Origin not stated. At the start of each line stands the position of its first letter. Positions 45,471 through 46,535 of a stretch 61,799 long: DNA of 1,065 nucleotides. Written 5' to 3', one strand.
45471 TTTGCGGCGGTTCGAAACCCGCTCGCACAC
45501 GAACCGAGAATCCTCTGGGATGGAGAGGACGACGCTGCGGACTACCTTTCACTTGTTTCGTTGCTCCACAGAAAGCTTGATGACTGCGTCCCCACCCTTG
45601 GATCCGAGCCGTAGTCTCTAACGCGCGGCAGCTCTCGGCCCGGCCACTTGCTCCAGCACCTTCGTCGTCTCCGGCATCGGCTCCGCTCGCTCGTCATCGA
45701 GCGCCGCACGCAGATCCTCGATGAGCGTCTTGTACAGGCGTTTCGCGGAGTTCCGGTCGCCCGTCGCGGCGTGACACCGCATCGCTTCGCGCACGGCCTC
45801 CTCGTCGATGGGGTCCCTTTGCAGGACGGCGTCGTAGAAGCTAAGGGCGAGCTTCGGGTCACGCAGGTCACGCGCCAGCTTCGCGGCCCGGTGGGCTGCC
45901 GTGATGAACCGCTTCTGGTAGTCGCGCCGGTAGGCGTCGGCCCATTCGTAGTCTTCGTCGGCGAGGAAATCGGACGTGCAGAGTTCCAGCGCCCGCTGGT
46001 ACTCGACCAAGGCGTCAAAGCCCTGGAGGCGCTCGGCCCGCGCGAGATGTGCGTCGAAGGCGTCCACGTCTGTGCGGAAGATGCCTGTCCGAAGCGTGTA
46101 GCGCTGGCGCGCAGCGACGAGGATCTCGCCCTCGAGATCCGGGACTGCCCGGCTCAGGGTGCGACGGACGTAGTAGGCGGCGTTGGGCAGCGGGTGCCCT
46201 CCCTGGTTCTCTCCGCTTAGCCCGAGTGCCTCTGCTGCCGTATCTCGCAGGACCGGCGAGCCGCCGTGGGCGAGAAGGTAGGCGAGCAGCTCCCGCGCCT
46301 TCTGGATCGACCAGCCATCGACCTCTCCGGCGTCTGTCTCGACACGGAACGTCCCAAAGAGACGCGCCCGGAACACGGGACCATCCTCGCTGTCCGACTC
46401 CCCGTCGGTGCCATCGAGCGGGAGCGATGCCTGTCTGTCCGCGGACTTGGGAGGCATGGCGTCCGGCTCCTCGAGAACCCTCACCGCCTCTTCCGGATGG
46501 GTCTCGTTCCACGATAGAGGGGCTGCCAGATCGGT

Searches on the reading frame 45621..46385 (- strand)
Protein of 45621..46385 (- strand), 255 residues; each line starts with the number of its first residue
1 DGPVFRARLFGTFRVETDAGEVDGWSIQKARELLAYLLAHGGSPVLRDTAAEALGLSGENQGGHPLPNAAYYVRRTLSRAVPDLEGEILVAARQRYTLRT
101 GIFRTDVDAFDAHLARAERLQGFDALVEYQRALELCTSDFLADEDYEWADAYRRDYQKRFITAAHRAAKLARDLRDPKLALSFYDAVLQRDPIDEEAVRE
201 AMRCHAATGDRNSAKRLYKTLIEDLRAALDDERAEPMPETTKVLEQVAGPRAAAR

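Call 29: search_solved_structures(query=window:45621-46385:-, max_evalue=1, show_alignments=2)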
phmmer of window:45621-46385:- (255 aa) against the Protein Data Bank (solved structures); distinct sequences matched with E-value up to 1: 7.
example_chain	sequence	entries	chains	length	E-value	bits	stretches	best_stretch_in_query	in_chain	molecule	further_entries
7obi_A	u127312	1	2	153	0.0087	18.9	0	170-223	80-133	CTPR-rv4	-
9t1m_A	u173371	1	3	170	0.0094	18.8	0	41-84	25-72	Alpha Rep E4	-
9gzg_A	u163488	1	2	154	0.097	15.5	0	123-223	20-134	Engineered CTPR protein with glutamic acids for conductivity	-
6vfh_A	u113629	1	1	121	0.48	13.2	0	164-223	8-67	T33_dn10A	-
6vfi_B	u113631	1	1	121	0.5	13.2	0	164-223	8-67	O43_dn18B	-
6v8e_A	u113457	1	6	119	0.58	13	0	164-223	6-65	Designed protein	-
6vl6_B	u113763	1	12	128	0.59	13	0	164-222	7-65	T33_dn2B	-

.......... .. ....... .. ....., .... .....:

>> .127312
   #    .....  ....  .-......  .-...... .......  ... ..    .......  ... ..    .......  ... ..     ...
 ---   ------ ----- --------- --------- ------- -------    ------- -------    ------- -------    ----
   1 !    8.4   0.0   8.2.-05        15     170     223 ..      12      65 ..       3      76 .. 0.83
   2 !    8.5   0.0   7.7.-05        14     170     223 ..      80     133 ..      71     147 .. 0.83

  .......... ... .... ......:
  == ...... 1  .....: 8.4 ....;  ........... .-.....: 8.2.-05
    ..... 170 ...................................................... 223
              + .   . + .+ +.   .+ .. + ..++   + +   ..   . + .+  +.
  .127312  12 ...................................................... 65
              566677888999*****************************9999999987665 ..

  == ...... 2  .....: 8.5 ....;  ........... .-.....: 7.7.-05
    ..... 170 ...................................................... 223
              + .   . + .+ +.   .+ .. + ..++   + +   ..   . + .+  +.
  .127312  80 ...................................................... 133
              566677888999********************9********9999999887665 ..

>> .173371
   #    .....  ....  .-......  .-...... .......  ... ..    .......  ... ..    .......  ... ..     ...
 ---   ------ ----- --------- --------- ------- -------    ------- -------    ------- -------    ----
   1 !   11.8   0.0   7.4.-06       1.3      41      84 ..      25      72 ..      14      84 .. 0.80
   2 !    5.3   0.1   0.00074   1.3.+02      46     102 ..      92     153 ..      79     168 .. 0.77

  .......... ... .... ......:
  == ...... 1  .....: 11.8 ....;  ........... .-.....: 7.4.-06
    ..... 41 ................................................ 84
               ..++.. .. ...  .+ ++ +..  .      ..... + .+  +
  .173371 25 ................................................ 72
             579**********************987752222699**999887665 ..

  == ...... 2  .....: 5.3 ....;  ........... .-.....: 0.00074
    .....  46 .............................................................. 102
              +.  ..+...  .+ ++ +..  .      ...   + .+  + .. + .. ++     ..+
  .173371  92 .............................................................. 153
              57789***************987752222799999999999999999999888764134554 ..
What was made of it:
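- Tried and rejected: A phmmer search of the C-terminal 255 aa found only designed TPR proteins (call 29).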

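Call 31: search_protein_families(library=pfam, proteins=[window:45621-46385:-], max_evalue=10)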
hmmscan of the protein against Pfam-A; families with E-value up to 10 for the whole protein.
window:45621-46385:- (255 aa): 7 families
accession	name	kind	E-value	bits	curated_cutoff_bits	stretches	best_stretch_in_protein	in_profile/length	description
PF03704.23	BTAD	-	4.9e-10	40.4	22.1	1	105-246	1-144/146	Bacterial transcriptional activator domain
PF14559.12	TPR_19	-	2.5e-05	25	25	1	174-225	4-55/68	Tetratricopeptide repeat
PF07719.23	TPR_2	-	0.0059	17.1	27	1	163-192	3-32/34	Tetratricopeptide repeat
PF13174.12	TPR_6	-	0.051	14.7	26.3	0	203-223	8-28/33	Tetratricopeptide repeat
PF00515.34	TPR_1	-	0.076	13.3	27.8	1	170-192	10-32/34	Tetratricopeptide repeat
PF13181.12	TPR_8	-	0.17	12.5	25.7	1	163-192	3-32/34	Tetratricopeptide repeat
PF13428.12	TPR_14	-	0.81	11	23.5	1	165-200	5-40/44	Tetratricopeptide repeat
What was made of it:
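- Pfam and PDB sequence searches do not detect the winged helix in this protein directly (calls 29, 31).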

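Call 33: find_homologous_proteins(query=window:45621-46385:-, max_evalue=0.001)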
Query window:45621-46385:- (255 aa): 35 proteins with E <= 0.001 among 8000 candidates.
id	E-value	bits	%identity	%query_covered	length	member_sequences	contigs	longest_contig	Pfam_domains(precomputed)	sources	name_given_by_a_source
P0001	5.9e-146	502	91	97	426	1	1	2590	PF03704.24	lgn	-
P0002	1.6e-137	475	86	97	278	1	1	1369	PF03704.24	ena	-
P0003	3.8e-137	474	87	95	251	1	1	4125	PF03704.24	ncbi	ncbi:MAG: BTAD domain-containing putative transcriptional regulator, partial [Vicinamibacterales bac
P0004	4.5e-107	375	66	100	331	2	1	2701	PF03704.24,PF00486.35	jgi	jgi:two-component SAPR family response regulator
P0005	2.6e-100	353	67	96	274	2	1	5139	PF03704.24,PF00486.35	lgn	-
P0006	9.3e-98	345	64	95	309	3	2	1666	PF03704.24,PF00486.35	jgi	jgi:two-component SAPR family response regulator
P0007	7.9e-97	342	62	100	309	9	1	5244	PF03704.24,PF00486.35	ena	-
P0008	3.1e-83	297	57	96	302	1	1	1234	PF03704.24,PF00486.35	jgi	jgi:two-component SAPR family response regulator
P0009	8.5e-82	292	77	69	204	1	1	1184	PF03704.24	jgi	-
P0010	4.9e-81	290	57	98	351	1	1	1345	PF03704.24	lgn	-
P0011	8.6e-78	279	56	96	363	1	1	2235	PF03704.24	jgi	-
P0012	3.5e-73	264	84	58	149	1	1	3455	PF03704.24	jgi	jgi:two-component SAPR family response regulator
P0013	4.0e-73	264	84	57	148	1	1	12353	PF14559.13,PF03704.24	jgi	-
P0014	2.6e-72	261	82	58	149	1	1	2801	PF03704.24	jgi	jgi:two-component SAPR family response regulator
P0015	1.8e-70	255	56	89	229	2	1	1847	PF03704.24,PF00486.35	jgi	jgi:two-component system LytT family response regulator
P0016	4.2e-70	254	80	58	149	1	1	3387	PF03704.24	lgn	-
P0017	2.9e-68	248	52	97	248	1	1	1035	PF03704.24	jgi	jgi:two-component SAPR family response regulator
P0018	1.0e-64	237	73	57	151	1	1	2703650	PF03704.24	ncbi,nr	ncbi:MAG: bacterial transcriptional activator domain-containing protein [Dehalococcoidia bacterium]|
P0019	4.1e-62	228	55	82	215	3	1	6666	PF14559.13,PF03704.24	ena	-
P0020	3.0e-53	199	60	63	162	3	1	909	PF03704.24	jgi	jgi:two-component SAPR family response regulator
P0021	2.4e-51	193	54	64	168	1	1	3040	PF03704.24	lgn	-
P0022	4.5e-51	192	64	55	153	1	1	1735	PF14559.13,PF03704.24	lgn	-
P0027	7.9e-31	126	45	64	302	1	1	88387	-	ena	-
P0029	2.6e-10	58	30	85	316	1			PF03704.24,PF00486.35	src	-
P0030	1.2e-8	53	30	98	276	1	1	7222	PF14559.13,PF03704.24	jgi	jgi:DNA-binding SARP family transcriptional activator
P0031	2.5e-8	52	30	97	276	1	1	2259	PF14559.13,PF03704.24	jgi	jgi:DNA-binding SARP family transcriptional activator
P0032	3.7e-7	48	30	93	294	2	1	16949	PF03704.24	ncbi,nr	ncbi:MAG: hypothetical protein HQ495_09045 [Alphaproteobacteria bacterium]|nr:hypothetical protein [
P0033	1.3e-6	46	29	90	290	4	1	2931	PF14559.13,PF03704.24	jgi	-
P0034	1.6e-6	46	30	93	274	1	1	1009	PF03704.24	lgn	-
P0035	2.7e-6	45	28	96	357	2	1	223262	PF03704.24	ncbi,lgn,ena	-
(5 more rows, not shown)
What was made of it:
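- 45621..46385 (-): SARP domain (OmpR-type winged helix plus BTAD), residues 760-1014. Call 33: homologues carry PF00486 and PF03704.
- On SARP family regulator (protein): Homologues carry PF00486 (call 33).
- Homologues at 56-67% identity carry Trans_reg_C plus BTAD (call 33).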

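Call 63: predict_structure(alignment_id=A1)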
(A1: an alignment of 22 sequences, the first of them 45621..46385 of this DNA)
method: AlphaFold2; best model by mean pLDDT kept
length: 255 residues; sequences in the alignment: 22
mean_pLDDT: 92.9   pTM: 0.87
mean pLDDT of the five models: 92.9, 92.7, 92.1, 92.0, 91.8
residues with pLDDT >= 90: 220; 70-90: 21; 50-70: 10; < 50: 4
segments of 3 or more residues with pLDDT < 50: 252-255
pLDDT, mean of each block of 10 residues (from residue 1): 89 96 92 96 93 81 79 94 86 92 95 98 98 96 95 97 98 98 98 98 96 97 98 98 90 45
secondary structure, 60 per line:
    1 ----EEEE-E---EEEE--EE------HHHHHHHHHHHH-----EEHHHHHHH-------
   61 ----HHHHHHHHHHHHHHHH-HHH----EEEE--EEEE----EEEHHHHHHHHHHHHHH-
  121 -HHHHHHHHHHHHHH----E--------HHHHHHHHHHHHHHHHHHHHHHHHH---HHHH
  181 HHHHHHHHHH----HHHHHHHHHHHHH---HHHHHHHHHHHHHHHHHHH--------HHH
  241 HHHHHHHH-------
elements in order: E5-8 E14-17 H28-39 H47-53 H65-80 E89-92 E95-98 E103-105 H106-119 H122-135 H149-173 H177-190 H195-207 H211-229 H238-248
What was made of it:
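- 45621..46385 (-): Call 63: model pLDDT 92.9.
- On SARP family regulator (protein): The model has pLDDT 92.9, with strand-strand, three helices and a hairpin, then an all-helical BTAD (call 63).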

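Call 66: fold_search(model_id=the predicted structure, library=pdb)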
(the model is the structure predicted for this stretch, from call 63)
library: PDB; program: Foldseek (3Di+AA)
matches with E <= 10: 1378; with E <= 0.001: 6
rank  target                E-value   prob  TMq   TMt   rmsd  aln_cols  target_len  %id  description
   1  8k60_J                7.0e-10  1.00  0.73  0.74   3.9       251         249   21  Cryo-EM structure of Streptomyces coelicolor transcription initiation complex with the global transcription factor Afs (released 2024-07-31)
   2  8k60_I                7.4e-10  1.00  0.75  0.76   3.7       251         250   20  Cryo-EM structure of Streptomyces coelicolor transcription initiation complex with the global transcription factor Afs (released 2024-07-31)
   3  8hvr_I                6.0e-09  1.00  0.74  0.74   4.4       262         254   21  Cryo-EM structure of AfsR-dependent transcription activation complex with afsS promoter (released 2023-12-27)
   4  2ff4_A                1.9e-07  1.00  0.75  0.53   3.5       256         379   17  Mycobacterium tuberculosis EmbR in complex with low affinity phosphopeptide (released 2006-01-24)
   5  2fez                  3.6e-07  1.00  0.75  0.53   3.5       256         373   18  Mycobacterium tuberculosis EmbR (released 2006-01-24)
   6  2ff4_B                1.1e-06  1.00  0.75  0.54   3.5       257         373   17  Mycobacterium tuberculosis EmbR in complex with low affinity phosphopeptide (released 2006-01-24)
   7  2fo7                  3.6e-03  1.00  0.31  0.53  10.2       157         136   17  Crystal structure of an 8 repeat consensus TPR superhelix (trigonal crystal form) (released 2006-03-07)
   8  9qhb                  3.8e-03  0.96  0.25  0.23  14.5       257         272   17  Crystal structure of 16-repeat CTPR protein with eliminated coordination sites (released 2025-10-22)
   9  8ump_A                4.7e-03  1.00  0.32  0.60   5.5       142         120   17  T33-ml35 - Designed Tetrahedral Protein Cage Using Machine Learning Algorithms (released 2023-11-15)
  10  5l0w_B                5.0e-03  1.00  0.36  0.42  11.3       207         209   13  Structure of post-translational translocation Sec71/Sec72 complex (released 2017-03-22)
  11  1na0_A                5.2e-03  1.00  0.34  0.67   4.8       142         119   20  Design of Stable alpha-Helical Arrays from an Idealized TPR Motif (released 2003-06-03)
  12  6b85_A                5.5e-03  0.98  0.24  0.28  18.8       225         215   16  Crystal structure of transmembrane protein TMHC4_R (released 2018-03-14)
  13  3kd7_C                5.8e-03  1.00  0.31  0.69   4.3       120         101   18  Designed TPR module (CTPR390) in complex with its peptide-ligand (Hsp90 peptide) (released 2010-02-02)
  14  1qz2_A                6.4e-03  1.00  0.40  0.36   7.9       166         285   10  Crystal Structure of FKBP52 C-terminal Domain complex with the C-terminal peptide MEEVD of Hsp90 (released 2004-06-22)
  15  7obi_A                6.4e-03  1.00  0.31  0.53   9.7       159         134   16  Consensus tetratricopeptide repeat protein type RV4 (released 2022-02-23)
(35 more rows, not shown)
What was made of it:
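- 45621..46385 (-): Call 66: the top six PDB matches are AfsR (8k60, 8hvr) and EmbR (2fez, 2ff4), TM 0.73-0.75.
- On SARP family regulator (protein): Foldseek top hits are AfsR and EmbR, TM 0.73-0.75 over 251-262 aligned columns (call 66).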

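Call 73: find_encoding_contigs(protein=P0027, flank=10000, max_places=3)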
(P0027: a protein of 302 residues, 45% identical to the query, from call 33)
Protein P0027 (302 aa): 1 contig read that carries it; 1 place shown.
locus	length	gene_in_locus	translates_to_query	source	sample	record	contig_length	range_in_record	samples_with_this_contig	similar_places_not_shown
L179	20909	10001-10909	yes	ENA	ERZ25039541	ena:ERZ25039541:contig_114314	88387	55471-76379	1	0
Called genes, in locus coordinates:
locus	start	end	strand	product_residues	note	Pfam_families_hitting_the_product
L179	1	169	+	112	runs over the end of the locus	PF08666:SAF, PF13144:ChapFlgA (weak)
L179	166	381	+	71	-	-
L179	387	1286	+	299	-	-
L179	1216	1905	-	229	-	-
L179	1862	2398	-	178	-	-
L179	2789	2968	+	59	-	-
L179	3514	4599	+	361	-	-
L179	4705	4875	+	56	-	-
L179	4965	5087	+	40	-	PF04964:Flp_Fap (weak)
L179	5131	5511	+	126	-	PF07811:TadE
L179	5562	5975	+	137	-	PF07811:TadE (weak)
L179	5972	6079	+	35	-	-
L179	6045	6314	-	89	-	-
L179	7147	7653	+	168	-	-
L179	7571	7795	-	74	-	-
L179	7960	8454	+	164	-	-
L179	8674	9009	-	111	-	-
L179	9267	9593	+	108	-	-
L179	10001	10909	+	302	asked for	-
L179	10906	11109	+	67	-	PF03704:BTAD (weak)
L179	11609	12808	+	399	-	-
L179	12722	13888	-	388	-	PF16542:PNKP_ligase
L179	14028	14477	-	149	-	-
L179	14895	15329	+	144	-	-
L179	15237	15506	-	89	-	-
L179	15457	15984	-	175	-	-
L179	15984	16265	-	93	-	PF12623:Hen1_L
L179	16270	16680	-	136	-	PF12623:Hen1_L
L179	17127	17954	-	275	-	-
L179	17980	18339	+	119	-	-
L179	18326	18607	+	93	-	-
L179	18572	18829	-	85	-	-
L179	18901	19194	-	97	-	-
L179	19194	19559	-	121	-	-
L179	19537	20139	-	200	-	-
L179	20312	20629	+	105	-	PF12666:PrgI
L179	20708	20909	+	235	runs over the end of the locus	PF26593:TraC-like (weak)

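Call 86: search_protein_representatives(protein=window:45621-46385:-)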
Query: 255 residues. Proteins with E-value up to 0.001 (for the whole library): 9318; up to 1e-10: 825; up to 1e-30: 53. The best 150 are listed.
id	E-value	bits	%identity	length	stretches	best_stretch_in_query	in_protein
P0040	5.9e-102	356.8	64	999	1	2-254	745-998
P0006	3.0e-98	344.6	64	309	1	2-244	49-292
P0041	2.9e-92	325.0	67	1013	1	3-248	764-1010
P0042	3.1e-84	298.8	58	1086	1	1-248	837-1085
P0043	5.5e-79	281.6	57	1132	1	2-246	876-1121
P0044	7.7e-76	271.3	55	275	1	2-247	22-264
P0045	3.1e-75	269.3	53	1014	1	1-249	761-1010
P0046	6.1e-75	268.3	55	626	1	3-251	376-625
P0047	3.6e-70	252.7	57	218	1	33-246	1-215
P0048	2.3e-67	243.5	53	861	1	2-248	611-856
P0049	2.6e-63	230.2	51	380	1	5-248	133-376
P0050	2.3e-59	217.3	49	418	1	3-247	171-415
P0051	4.7e-58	213.0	46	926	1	2-248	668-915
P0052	7.5e-57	209.1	50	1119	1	2-248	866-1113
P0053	1.1e-56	208.5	45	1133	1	2-252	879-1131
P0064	2.6e-45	171.3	40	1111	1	2-247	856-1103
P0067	1.8e-41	158.8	40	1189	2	10-248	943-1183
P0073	1.4e-39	152.5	38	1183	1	5-250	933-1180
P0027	2.5e-31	125.5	45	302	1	4-169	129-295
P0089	1.9e-29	119.4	33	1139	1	8-250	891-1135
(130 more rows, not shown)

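Call 87: search_protein_families(library=pfam, proteins=[P0040, P0042, P0043, P0053, P0064, P0067, P0073, P0089], max_evalue=0.001)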
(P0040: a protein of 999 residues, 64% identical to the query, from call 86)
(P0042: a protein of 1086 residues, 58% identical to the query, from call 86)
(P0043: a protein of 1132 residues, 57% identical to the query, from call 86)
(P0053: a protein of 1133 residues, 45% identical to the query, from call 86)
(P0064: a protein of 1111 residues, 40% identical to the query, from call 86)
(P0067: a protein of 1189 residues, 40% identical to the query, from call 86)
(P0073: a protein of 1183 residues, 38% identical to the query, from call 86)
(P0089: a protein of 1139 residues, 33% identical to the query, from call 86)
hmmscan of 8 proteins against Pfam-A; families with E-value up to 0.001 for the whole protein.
P0040 (999 aa): 4 families
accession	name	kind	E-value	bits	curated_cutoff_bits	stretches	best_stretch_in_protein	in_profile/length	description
PF03704.23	BTAD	-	1.7e-13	51.6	22.1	1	849-991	1-145/146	Bacterial transcriptional activator domain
PF01476.26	LysM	-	1.7e-06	28.3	20.9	1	182-237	1-43/43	LysM domain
PF00486.34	Trans_reg_C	-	0.00022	21.7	26.2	0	772-824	9-60/77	Transcriptional regulatory protein, C terminal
PF14559.12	TPR_19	-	0.0005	20.8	25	0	916-966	2-52/68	Tetratricopeptide repeat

P0042 (1086 aa): 4 families
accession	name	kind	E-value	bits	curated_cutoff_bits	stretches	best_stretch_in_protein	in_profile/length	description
PF03704.23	BTAD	-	8.9e-17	62.2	22.1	1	942-1084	1-145/146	Bacterial transcriptional activator domain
PF01476.26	LysM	-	2.9e-14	53.2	20.9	2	265-295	1-28/43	LysM domain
PF00486.34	Trans_reg_C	-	4e-05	24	26.2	1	864-934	8-76/77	Transcriptional regulatory protein, C terminal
PF23473.1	LysM3_LYK4_5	-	0.00048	20.6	29.3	0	194-225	4-32/48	LYK4/5 LysM3 domain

P0043 (1132 aa): 2 families
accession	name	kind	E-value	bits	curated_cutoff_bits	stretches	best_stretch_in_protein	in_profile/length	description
PF03704.23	BTAD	-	1.2e-10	42.3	22.1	1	980-1118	1-141/146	Bacterial transcriptional activator domain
PF01476.26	LysM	-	2.5e-06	27.8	20.9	1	184-239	1-43/43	LysM domain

P0053 (1133 aa): 3 families
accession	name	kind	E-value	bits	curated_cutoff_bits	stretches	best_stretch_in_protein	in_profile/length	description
PF03704.23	BTAD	-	5.5e-17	62.9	22.1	1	984-1126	1-145/146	Bacterial transcriptional activator domain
PF01476.26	LysM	-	4.3e-06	27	20.9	0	261-290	1-27/43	LysM domain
PF14559.12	TPR_19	-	0.00013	22.7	25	1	1050-1106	1-57/68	Tetratricopeptide repeat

P0064 (1111 aa): 2 families
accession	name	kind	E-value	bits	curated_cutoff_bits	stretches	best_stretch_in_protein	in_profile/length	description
PF01476.26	LysM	-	7.7e-08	32.6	20.9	1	260-315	1-43/43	LysM domain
PF03704.23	BTAD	-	4.9e-07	30.7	22.1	1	968-1102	8-144/146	Bacterial transcriptional activator domain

P0067 (1189 aa): 3 families
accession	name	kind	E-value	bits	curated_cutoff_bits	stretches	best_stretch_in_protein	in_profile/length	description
PF03704.23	BTAD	-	1.3e-13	52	22.1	1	1041-1181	2-144/146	Bacterial transcriptional activator domain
PF01476.26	LysM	-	1e-09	38.6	20.9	0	258-312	1-43/43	LysM domain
PF14559.12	TPR_19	-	0.00023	21.8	25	1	1106-1162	1-57/68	Tetratricopeptide repeat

P0073 (1183 aa): 2 families
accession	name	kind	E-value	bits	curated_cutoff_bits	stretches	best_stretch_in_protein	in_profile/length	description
PF03704.23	BTAD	-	5.6e-16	59.7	22.1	1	1036-1177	2-145/146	Bacterial transcriptional activator domain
PF01476.26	LysM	-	3.1e-10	40.3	20.9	1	187-242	1-43/43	LysM domain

P0089 (1139 aa): 2 families
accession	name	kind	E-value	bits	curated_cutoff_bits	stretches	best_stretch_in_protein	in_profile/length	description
PF03704.23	BTAD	-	7.4e-15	56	22.1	1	991-1127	2-140/146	Bacterial transcriptional activator domain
PF01476.26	LysM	-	8.5e-07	29.3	20.9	0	255-309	2-43/43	LysM domain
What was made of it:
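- On SARP family regulator (protein): The C-terminal position holds across the family (calls 86, 87).
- Closest known: LysM-BTAD proteins at the end of Tad operons on actinobacterial plasmids. Same: It has 53 clusters at E < 1e-30, and all 8 sampled full-length members carry LysM plus a C-terminal BTAD (calls 86, 87).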

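Call 94: find_encoding_contigs(protein=P0018, flank=10000, max_places=2)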
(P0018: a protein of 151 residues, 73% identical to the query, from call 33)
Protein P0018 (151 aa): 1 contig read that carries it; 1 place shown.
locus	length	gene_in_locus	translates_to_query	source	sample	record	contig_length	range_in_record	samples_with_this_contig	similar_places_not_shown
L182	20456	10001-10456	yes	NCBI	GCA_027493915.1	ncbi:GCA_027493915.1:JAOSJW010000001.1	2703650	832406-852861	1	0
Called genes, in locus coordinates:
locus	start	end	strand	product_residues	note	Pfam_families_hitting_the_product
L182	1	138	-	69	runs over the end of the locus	-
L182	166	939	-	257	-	-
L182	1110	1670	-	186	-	-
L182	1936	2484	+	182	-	PF00437:T2SSE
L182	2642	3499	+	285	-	PF00482:T2SSF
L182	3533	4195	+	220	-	-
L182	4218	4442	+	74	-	PF00482:T2SSF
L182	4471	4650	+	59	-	PF04964:Flp_Fap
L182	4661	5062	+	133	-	PF07811:TadE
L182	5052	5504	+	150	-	PF07811:TadE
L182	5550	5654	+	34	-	-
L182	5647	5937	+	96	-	-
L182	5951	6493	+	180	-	-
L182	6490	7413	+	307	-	-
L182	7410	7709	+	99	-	-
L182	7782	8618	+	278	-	PF01476:LysM (weak)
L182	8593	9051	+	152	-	-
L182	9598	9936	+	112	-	-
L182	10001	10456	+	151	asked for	PF03704:BTAD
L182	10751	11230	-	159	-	PF06114:Peptidase_M78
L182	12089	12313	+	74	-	-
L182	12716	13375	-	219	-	PF09369:MZB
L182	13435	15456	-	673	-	PF00271:Helicase_C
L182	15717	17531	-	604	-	PF00270:DEAD, PF04851:ResIII (weak)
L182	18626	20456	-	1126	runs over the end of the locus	PF02384:N6_Mtase (faint), PF07669:Eco57I, PF20473:MmeI_Mtase, PF20466:MmeI_TRD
